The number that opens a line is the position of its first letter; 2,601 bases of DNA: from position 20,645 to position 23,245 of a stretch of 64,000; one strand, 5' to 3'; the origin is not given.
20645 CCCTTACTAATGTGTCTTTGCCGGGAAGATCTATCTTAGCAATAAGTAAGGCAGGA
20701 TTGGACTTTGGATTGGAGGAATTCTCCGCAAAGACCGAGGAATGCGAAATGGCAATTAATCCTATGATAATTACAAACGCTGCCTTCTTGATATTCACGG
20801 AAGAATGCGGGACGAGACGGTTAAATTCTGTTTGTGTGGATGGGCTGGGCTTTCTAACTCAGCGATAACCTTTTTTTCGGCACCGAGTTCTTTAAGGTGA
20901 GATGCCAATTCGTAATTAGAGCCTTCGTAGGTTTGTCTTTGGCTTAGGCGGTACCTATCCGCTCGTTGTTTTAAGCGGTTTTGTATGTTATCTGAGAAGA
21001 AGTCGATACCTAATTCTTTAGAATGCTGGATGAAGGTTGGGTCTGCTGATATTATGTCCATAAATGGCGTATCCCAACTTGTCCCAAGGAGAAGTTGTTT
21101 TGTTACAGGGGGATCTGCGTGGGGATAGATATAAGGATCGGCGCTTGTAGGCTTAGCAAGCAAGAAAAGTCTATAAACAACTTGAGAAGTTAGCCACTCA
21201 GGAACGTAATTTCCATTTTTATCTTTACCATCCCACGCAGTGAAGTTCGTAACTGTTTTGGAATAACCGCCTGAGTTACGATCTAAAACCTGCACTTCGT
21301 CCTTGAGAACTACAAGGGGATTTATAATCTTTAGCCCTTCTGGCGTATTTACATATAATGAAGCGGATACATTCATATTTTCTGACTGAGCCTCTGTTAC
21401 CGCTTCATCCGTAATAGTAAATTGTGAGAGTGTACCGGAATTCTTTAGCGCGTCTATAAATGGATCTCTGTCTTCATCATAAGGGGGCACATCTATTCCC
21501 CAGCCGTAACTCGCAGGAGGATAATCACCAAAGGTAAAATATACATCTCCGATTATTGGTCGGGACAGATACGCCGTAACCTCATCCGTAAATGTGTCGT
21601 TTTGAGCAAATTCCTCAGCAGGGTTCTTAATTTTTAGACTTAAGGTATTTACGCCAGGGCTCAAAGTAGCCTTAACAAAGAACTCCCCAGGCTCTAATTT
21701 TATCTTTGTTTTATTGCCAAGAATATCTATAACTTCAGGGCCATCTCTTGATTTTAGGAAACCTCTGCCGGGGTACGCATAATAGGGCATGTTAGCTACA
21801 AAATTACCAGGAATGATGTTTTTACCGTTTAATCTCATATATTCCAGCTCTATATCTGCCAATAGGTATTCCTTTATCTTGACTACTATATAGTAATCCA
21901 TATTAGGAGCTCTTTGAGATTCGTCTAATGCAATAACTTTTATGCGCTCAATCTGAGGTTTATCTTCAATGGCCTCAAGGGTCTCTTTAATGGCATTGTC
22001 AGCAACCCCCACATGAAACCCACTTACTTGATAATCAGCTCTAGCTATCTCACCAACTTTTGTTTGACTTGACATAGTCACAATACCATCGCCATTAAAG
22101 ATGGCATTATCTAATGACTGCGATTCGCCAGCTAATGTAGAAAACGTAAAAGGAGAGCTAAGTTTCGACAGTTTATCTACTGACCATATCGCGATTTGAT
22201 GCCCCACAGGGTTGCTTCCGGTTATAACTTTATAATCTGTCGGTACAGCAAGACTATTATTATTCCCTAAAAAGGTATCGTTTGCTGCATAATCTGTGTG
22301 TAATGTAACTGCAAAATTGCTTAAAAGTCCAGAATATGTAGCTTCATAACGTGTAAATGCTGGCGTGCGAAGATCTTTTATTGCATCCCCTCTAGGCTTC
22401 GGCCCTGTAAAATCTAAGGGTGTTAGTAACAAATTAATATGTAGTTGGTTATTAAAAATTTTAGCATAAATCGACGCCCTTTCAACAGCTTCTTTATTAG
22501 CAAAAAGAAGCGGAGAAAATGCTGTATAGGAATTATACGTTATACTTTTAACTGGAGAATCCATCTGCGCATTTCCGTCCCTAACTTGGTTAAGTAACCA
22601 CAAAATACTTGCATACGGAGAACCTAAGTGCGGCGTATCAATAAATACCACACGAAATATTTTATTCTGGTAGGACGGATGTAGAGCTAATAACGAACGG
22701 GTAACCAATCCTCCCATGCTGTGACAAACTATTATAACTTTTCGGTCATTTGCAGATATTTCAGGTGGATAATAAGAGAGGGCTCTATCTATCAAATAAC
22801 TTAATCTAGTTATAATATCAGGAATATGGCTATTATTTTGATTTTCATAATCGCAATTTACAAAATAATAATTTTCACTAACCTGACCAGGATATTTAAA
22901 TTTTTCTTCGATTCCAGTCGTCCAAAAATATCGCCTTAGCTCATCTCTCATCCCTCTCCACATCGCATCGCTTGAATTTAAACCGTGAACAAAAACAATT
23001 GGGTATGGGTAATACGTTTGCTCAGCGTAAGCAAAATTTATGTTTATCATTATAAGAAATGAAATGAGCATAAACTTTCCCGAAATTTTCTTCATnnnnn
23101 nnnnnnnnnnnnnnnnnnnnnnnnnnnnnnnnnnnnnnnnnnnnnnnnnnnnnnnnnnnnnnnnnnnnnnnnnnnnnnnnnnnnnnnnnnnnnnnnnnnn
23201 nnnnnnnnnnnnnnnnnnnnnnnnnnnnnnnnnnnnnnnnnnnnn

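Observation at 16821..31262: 14.4-kb low-GC island of four genes (giant PA14/LamG/beta-helix adhesin, membrane protein, secreted lipase, CBM-bearing surface protein) between fhs and rlmN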

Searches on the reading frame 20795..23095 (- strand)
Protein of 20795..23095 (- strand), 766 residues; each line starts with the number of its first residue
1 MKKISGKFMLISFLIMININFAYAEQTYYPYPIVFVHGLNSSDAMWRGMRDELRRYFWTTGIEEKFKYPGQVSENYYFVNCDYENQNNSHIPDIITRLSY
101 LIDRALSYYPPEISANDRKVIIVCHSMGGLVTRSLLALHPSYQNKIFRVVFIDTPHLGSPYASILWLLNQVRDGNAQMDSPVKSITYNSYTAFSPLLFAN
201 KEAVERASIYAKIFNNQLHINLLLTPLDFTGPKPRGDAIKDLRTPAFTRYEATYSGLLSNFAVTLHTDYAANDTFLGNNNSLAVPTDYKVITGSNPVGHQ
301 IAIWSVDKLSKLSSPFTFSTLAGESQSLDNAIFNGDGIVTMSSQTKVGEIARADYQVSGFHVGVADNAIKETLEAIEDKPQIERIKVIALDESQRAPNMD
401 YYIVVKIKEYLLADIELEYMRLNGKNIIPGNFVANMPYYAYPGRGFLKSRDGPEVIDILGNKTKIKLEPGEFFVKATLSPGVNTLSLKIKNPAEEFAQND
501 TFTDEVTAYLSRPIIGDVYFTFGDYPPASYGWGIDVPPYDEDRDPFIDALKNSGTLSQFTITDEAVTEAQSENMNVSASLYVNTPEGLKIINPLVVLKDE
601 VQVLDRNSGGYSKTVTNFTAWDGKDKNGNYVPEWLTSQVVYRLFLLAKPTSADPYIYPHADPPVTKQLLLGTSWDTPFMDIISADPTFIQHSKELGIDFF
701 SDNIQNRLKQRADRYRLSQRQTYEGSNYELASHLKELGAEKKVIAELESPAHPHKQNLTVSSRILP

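Call 4: search_protein_families(library=pfam, proteins=[window:20795-23095:-], max_evalue=0.01)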
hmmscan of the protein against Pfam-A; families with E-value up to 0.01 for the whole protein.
window:20795-23095:- (766 aa): 7 families
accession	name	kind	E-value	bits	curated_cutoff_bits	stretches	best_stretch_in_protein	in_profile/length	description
PF07819.20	PGAP1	-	1.3e-13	51.7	24.3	1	32-161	6-134/233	PGAP1-like alpha/beta domain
PF05057.20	DUF676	-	6.9e-08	32.7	20.3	1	33-169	8-143/217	Putative serine esterase (DUF676)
PF12697.13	Abhydrolase_6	-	2.9e-06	28.5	26.3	1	33-201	1-133/217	Alpha/beta hydrolase family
PF00561.26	Abhydrolase_1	-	2e-05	24.8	25.8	1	116-170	67-116/245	alpha/beta hydrolase fold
PF24096.1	DUF7379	-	3.9e-05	24.1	33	1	117-163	69-119/191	Domain of unknown function (DUF7379)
PF02089.21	Palm_thioest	-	0.00012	22.3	26.8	1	32-169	1-120/254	Palmitoyl protein thioesterase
PF02450.21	LCAT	-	0.00025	20.9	21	1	115-199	118-203/392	Lecithin:cholesterol acyltransferase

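Call 21: find_homologous_proteins(query=window:20795-23095:-)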
Query window:20795-23095:- (766 aa): 39 proteins with E <= 0.001 among 8000 candidates.
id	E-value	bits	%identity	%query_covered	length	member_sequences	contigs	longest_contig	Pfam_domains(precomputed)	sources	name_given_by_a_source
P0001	0.0e+0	1756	100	100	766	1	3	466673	PF05057.21,PF12697.14,PF00561.27,PF07819.20,PF24096.3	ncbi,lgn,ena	-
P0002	4.5e-277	939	59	100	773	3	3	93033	PF02089.22,PF06028.18,PF05057.21,PF02450.22,PF00561.27,PF07819.20,PF24096.3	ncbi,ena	-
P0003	7.6e-212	723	62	70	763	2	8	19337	PF05057.21,PF12697.14,PF07819.20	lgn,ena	-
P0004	2.6e-201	689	52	91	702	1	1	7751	PF02089.22,PF05057.21,PF07819.20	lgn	-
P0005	1.1e-166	574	47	91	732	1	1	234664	PF05057.21,PF07819.20,PF24096.3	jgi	-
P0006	1.1e-151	525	41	97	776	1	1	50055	PF02089.22,PF02450.22,PF07819.20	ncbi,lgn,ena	-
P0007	9.9e-150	518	44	91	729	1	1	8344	PF02089.22,PF05057.21,PF12697.14,PF02450.22,PF07819.20,PF24096.3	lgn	-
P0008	3.8e-139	483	52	65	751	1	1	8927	PF02089.22,PF05057.21,PF12697.14,PF02450.22,PF07819.20,PF24096.3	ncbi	-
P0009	5.9e-131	456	47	67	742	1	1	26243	PF02089.22,PF05057.21,PF07819.20,PF24096.3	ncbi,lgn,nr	ncbi:MAG: hypothetical protein Q8R05_02535 [Candidatus Omnitrophota bacterium]|nr:hypothetical prote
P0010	2.0e-122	428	39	90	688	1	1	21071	PF02089.22,PF05057.21,PF02450.22,PF00561.27,PF07819.20,PF24096.3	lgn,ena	-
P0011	2.2e-120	421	38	97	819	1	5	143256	PF05057.21,PF02450.22,PF07819.20,PF24096.3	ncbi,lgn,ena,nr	ncbi:MAG: hypothetical protein KAJ66_04735 [Candidatus Omnitrophica bacterium]|nr:hypothetical prote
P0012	1.2e-118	415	44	67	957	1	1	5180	PF02089.22,PF05057.21,PF12697.14,PF02450.22,PF00561.27,PF07819.20,PF24096.3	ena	-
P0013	2.4e-111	391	36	99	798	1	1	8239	PF02089.22,PF05057.21,PF02450.22,PF00561.27,PF07819.20,PF24096.3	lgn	-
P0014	1.4e-94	336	41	64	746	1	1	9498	PF05057.21,PF12697.14,PF07819.20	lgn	-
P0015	1.2e-91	326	36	88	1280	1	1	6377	PF05057.21,PF02450.22,PF07819.20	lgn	-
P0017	1.7e-81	292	37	69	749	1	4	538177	PF02450.22,PF07819.20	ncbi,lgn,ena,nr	ncbi:MAG: hypothetical protein KAQ99_10475 [Candidatus Aureabacteria bacterium]|nr:hypothetical prot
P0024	1.2e-64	237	35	67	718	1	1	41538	PF02089.22,PF06028.18,PF05057.21,PF01674.25,PF02450.22,PF00561.27,PF07819.20,PF24096.3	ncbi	ncbi:MAG: alpha/beta hydrolase [Candidatus Omnitrophota bacterium]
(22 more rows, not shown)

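Call 23: find_encoding_contigs(protein=P0002, flank=10000, max_places=3)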
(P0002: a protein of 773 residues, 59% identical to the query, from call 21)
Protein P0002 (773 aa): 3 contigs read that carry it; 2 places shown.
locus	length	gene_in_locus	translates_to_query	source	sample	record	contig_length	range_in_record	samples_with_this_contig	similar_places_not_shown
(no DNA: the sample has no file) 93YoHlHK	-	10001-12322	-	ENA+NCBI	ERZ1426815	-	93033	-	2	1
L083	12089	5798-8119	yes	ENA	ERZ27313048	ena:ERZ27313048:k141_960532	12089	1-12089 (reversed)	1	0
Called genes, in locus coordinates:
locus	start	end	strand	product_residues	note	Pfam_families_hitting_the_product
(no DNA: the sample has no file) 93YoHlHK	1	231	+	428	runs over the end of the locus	PF02836:Glyco_hydro_2_C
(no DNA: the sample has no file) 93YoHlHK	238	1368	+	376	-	PF21016:RlmN_N, PF04055:Radical_SAM (weak)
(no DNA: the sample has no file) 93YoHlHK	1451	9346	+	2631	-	PF05048:NosD (weak), PF13229:Beta_helix, PF07691:PA14, PF09136:Glucodextran_B, PF09136:Glucodextran_B (weak), PF19077:Big_13 (weak), PF09136:Glucodextran_B, PF02369:Big_1, +3 more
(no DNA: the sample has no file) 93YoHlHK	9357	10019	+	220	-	-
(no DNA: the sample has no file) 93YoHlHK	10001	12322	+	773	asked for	PF06028:DUF915 (faint), PF00561:Abhydrolase_1 (faint), PF02089:Palm_thioest (weak), PF05057:DUF676 (faint), PF07819:PGAP1, PF02450:LCAT (weak), PF24096:DUF7379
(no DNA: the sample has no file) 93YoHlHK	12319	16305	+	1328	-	PF19077:Big_13 (faint), PF03425:CBM_11 (faint), PF21582:CBM30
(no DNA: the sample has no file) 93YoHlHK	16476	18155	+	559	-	PF01268:FTHFS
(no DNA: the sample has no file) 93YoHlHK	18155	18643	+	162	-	PF04961:FTCD_C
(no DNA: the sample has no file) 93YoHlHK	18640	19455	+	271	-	PF00763:THF_DHG_CYH, PF02882:THF_DHG_CYH_C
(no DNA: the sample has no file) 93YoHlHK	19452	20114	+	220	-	PF12225:DUF5981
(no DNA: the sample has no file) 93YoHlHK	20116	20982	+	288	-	PF02219:MTHFR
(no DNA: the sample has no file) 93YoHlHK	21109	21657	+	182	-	PF02965:Met_synt_B12 (faint)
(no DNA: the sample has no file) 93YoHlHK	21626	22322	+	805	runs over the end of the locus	PF02574:S-methyl_trans, PF00809:Pterin_bind, PF03599:CdhD, PF02607:B12-binding_2, PF02310:B12-binding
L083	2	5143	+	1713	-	?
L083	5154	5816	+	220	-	-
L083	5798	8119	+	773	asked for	PF06028:DUF915 (faint), PF00561:Abhydrolase_1 (faint), PF02089:Palm_thioest (weak), PF05057:DUF676 (faint), PF07819:PGAP1, PF02450:LCAT (weak), PF24096:DUF7379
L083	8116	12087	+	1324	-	?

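Call 24: find_encoding_contigs(protein=P0005, flank=10000, max_places=3)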
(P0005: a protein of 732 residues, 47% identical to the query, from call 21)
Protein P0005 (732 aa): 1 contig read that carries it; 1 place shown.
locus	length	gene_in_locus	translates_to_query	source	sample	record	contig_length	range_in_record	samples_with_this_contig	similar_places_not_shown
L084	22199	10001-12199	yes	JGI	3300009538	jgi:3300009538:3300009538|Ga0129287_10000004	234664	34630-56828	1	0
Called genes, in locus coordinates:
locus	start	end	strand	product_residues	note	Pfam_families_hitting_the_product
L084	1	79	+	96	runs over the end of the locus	-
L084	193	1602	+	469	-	PF00672:HAMP, PF13487:HD_5, PF01966:HD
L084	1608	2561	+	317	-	PF00682:HMGL-like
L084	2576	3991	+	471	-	PF00989:PAS (weak), PF13188:PAS_8, PF08448:PAS_4, PF13426:PAS_9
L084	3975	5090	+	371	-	PF17203:sCache_3_2 (faint), PF02743:dCache_1, PF14827:dCache_3 (weak), PF22309:HK-GC-Chemotax_sensor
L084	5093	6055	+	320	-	PF00691:OmpA, PF01476:LysM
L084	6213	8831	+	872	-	PF17957:Big_7, PF19077:Big_13 (faint), PF13750:Big_3_3 (faint), PF27332:TP_0781 (faint), PF09136:Glucodextran_B, PF02369:Big_1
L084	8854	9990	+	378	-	-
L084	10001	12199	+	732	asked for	PF05057:DUF676 (faint), PF07819:PGAP1, PF24096:DUF7379 (weak)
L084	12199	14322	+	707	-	PF13174:TPR_6 (faint), PF13424:TPR_12 (faint)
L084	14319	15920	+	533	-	PF13506:Glyco_transf_21, PF00535:Glycos_transf_2, PF13641:Glyco_tranf_2_3, PF13632:Glyco_trans_2_3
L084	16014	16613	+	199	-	-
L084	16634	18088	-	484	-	PF00342:PGI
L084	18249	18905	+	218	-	PF18306:LDcluster4, PF03641:Lysine_decarbox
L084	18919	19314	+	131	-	PF00072:Response_reg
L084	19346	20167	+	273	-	-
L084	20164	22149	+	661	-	PF02743:dCache_1, PF00672:HAMP (faint), PF00512:HisKA, PF02518:HATPase_c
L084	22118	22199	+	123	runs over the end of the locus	PF00072:Response_reg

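Call 25: find_encoding_contigs(protein=P0006, flank=10000, max_places=3)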
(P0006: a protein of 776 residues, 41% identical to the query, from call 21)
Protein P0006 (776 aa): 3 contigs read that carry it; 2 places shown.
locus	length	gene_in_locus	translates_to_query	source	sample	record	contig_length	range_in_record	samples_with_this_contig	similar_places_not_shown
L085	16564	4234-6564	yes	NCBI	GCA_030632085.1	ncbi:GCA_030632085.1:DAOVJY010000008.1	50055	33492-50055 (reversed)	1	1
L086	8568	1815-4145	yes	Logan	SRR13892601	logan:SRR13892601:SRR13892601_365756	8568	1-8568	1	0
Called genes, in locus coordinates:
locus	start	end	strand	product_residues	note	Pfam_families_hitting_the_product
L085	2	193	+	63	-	?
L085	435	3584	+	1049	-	PF17957:Big_7, PF09136:Glucodextran_B, PF02369:Big_1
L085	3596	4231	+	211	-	-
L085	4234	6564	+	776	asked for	PF02089:Palm_thioest (weak), PF07819:PGAP1, PF02450:LCAT (weak)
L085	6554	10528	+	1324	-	PF07495:Y_Y_Y (faint), PF19077:Big_13 (faint), PF03425:CBM_11 (faint), PF21582:CBM30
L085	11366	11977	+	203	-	PF13828:DUF4190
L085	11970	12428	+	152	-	-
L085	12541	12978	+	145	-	PF01957:NfeD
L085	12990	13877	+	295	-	PF01145:Band_7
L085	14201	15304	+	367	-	PF01571:GCV_T, PF08669:GCV_T_C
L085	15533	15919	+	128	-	PF01597:GCV_H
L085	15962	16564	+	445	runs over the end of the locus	PF02347:GDC-P, PF00266:Aminotran_5 (weak)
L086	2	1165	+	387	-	?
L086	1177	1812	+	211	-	-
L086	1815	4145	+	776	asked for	PF02089:Palm_thioest (weak), PF07819:PGAP1, PF02450:LCAT (weak)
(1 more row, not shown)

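Call 42: search_solved_structures(query=window:20795-23095:-, max_evalue=0.01, show_alignments=1)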
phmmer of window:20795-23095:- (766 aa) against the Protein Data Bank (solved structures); distinct sequences matched with E-value up to 0.01: 5.
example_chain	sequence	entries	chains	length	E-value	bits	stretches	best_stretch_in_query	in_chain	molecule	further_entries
6wpx_A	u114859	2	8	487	7.8e-06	27.3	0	117-165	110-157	BlEst2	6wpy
8k9r_A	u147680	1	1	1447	0.0035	18.5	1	98-162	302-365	GPI inositol-deacylase,MCherry protein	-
8k9q_A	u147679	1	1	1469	0.0036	18.5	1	98-162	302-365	GPI inositol-deacylase,fused thermostable green fluorescent protein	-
7cof_A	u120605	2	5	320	0.0051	18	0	30-164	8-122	Alpha/beta hydrolase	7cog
8k9t_A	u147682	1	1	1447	0.0091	17.2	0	98-162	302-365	GPI inositol-deacylase,MCherry protein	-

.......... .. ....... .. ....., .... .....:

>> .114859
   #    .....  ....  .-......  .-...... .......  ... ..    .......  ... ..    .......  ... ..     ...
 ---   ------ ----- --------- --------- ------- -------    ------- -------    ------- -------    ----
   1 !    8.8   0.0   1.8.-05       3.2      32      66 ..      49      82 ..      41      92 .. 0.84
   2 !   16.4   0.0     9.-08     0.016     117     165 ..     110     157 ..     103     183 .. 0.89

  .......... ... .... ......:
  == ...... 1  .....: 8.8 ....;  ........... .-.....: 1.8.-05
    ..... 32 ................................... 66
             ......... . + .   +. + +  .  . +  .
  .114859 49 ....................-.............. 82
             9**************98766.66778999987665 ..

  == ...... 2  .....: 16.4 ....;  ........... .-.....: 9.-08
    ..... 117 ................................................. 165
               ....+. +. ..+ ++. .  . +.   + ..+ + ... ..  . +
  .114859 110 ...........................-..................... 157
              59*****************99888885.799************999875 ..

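Call 46: search_protein_families(library=ncbifam, proteins=[window:20795-23095:-, L083:5154-5816:+], max_evalue=0.01)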
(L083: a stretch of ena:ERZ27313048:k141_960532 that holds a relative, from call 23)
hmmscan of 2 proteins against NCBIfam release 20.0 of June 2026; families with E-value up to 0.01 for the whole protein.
window:20795-23095:- (766 aa): 0 families

L083:5154-5816:+ (220 aa): 0 families

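Call 60: find_related_loci(query=A1, collection=viral_contigs, flank=10000)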
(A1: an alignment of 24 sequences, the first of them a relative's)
Query A1 (766 aa) in viral_contigs; peptide patterns used: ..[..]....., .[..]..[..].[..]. (x = any residue, [..] = any of these).
56 stretches matched a pattern; 5 encode a relative of the query (tblastn E <= 1e-3); 5 distinct loci.
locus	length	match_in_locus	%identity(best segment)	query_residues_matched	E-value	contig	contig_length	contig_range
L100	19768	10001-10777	33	1-189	3e-8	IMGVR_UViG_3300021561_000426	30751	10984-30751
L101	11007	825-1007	36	118-173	6e-5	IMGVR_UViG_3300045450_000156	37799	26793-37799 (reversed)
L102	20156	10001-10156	40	113-162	1e-4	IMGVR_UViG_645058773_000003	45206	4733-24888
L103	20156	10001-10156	40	113-162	1e-4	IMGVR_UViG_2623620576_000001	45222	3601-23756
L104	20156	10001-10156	38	113-162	2e-4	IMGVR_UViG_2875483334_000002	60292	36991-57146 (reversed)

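Call 61: find_related_loci(query=A1, collection=metagenome_contigs, flank=10000)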
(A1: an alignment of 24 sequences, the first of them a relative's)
Query A1 (766 aa) in metagenome_contigs; peptide patterns used: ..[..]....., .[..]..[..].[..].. (x = any residue, [..] = any of these).
600 stretches matched a pattern (row limit reached: there are more); 176 encode a relative of the query (tblastn E <= 1e-3); the best 80 are kept; 80 distinct loci.
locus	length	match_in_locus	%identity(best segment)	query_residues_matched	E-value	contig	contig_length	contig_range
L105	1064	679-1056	34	32-171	3e-11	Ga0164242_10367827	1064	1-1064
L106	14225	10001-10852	27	26-265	8e-11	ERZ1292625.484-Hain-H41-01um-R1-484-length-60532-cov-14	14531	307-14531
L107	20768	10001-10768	27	3-204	1e-10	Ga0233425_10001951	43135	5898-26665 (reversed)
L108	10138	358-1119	25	10-259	3e-9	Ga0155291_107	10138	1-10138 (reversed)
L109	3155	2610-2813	39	116-184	6e-9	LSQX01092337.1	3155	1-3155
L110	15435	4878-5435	24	30-159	8e-9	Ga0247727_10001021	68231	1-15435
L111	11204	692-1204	30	17-159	1e-8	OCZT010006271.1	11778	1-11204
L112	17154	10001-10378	29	30-160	9e-9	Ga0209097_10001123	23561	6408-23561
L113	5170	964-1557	26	30-202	1e-8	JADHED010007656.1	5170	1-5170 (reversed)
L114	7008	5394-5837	27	21-158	2e-8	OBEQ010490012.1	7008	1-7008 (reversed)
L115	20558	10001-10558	27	30-159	3e-8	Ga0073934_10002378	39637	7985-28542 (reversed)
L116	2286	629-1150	23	33-227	3e-8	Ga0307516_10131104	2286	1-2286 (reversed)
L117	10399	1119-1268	52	119-162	6e-8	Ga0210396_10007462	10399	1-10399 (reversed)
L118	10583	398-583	42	119-183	6e-8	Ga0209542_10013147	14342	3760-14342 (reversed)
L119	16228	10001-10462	28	16-166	7e-8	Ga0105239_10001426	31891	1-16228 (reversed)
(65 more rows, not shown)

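Call 62: find_encoding_contigs(protein=P0011, flank=10000, max_places=2)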
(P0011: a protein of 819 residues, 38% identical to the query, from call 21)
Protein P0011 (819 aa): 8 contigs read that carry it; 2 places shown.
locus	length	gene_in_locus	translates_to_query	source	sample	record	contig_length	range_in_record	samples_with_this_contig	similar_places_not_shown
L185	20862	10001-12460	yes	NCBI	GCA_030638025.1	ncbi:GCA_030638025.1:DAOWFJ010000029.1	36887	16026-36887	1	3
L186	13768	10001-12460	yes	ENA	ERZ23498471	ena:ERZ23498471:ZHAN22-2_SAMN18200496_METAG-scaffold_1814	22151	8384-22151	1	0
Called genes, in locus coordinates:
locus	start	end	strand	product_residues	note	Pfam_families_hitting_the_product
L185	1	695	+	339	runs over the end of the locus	PF14341:PilX_N, PF12836:HHH_3 (faint), PF21687:T2SSK_1st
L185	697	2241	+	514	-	PF11104:PilM_2, PF05137:PilN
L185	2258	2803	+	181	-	-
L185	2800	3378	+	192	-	-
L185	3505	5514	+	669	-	PF21305:type_II_gspD_N0, PF03958:Secretin_N, PF00263:Secretin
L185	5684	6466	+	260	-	PF00754:F5_F8_type_C, PF22633:F5_F8_type_C_2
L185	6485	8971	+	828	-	PF09136:Glucodextran_B (weak), PF02369:Big_1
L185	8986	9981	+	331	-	-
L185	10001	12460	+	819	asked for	PF05057:DUF676, PF07819:PGAP1, PF02450:LCAT, PF24096:DUF7379 (weak)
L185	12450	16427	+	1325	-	PF19077:Big_13 (faint), PF07495:Y_Y_Y (faint), PF21582:CBM30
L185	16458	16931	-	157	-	PF04773:FecR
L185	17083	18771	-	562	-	PF05226:CHASE2, PF00990:GGDEF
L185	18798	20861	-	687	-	?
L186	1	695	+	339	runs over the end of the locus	PF14341:PilX_N, PF12836:HHH_3 (faint), PF21687:T2SSK_1st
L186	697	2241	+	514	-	PF11104:PilM_2, PF05137:PilN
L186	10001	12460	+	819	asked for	PF05057:DUF676, PF07819:PGAP1, PF02450:LCAT, PF24096:DUF7379 (weak)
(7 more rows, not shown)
